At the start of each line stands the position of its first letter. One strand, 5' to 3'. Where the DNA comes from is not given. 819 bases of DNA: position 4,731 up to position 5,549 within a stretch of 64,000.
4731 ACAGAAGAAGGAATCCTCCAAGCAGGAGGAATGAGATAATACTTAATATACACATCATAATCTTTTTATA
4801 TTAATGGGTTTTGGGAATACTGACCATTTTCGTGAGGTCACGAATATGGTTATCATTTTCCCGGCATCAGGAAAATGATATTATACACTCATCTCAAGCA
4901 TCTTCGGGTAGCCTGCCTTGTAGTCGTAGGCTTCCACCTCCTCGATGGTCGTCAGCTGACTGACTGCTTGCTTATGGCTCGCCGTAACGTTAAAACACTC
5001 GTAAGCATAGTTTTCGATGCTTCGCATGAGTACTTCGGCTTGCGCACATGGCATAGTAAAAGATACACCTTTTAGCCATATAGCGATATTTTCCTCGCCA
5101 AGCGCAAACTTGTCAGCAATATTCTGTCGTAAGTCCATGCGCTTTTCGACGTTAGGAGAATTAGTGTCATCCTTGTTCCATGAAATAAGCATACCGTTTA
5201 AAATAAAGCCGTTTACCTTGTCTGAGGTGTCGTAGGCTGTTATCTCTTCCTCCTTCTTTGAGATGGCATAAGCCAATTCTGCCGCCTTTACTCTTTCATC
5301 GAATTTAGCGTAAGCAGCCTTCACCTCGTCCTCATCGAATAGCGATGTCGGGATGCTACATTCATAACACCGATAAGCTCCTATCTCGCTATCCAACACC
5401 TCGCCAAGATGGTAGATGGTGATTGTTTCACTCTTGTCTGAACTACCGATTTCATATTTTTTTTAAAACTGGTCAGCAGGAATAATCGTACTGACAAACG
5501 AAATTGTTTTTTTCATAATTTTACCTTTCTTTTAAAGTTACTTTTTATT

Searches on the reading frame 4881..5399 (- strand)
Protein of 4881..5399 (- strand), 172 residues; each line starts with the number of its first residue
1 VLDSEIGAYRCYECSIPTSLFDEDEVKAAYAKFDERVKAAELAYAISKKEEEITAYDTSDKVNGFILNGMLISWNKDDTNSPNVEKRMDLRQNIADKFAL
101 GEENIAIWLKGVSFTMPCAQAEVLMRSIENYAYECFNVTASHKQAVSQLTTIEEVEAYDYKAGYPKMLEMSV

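Call 52: search_protein_families(library=pfam, proteins=[window:4881-5399:-], max_evalue=0.01)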
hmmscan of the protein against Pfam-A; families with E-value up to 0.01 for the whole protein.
window:4881-5399:- (172 aa): 1 family
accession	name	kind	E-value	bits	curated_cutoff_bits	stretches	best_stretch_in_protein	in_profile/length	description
PF14301.12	DUF4376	-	0.00034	21.5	25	1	48-160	5-104/106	Domain of unknown function (DUF4376)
